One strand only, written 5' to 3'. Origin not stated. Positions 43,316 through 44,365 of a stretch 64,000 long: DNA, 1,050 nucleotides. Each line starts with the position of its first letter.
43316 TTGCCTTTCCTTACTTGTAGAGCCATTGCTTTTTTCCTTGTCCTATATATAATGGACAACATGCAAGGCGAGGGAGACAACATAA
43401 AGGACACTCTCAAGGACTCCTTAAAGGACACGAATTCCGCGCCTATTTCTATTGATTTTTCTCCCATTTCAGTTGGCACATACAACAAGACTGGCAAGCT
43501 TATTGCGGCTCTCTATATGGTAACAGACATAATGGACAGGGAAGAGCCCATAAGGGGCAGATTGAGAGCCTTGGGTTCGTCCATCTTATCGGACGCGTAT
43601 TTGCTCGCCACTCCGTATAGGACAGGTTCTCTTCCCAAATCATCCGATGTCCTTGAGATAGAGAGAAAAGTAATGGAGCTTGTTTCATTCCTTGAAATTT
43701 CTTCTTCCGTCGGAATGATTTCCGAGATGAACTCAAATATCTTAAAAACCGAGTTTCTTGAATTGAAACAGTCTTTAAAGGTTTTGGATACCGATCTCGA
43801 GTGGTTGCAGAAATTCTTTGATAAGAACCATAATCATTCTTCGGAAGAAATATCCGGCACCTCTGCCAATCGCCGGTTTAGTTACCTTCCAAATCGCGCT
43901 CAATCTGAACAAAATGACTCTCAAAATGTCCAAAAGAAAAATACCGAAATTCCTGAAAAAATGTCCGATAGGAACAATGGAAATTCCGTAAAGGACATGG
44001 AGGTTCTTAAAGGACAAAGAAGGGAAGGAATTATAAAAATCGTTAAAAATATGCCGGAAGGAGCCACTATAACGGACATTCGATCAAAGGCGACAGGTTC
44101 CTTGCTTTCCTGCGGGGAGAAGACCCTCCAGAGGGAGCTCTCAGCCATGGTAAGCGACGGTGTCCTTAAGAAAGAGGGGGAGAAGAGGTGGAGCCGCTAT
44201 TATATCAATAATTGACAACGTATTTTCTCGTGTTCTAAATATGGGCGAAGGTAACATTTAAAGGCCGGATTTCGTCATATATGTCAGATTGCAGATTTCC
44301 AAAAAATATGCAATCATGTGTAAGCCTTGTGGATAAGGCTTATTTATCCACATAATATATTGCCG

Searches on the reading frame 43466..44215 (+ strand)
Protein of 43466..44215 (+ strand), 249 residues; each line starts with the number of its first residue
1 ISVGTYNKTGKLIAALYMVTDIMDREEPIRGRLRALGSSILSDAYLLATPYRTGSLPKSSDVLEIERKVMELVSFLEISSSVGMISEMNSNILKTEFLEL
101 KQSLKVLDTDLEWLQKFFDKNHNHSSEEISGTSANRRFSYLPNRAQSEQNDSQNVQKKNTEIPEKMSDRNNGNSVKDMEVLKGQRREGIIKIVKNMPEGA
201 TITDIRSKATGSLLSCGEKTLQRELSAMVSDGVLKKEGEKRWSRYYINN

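Call 23: search_protein_families(library=pfam, proteins=[window:43466-44215:+], max_evalue=0.01)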
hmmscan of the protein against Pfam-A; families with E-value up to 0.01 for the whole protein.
window:43466-44215:+ (249 aa): 1 family
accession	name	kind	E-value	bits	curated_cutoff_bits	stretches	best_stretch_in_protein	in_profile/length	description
PF24033.1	DUF7342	-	0.009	16.4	31.6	0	185-248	3-61/150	Family of unknown function (DUF7342)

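Call 74: search_protein_families(library=ncbifam, proteins=[window:43466-44215:+], max_evalue=0.01)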
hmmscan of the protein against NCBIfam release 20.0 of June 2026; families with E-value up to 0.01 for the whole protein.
window:43466-44215:+ (249 aa): 0 families
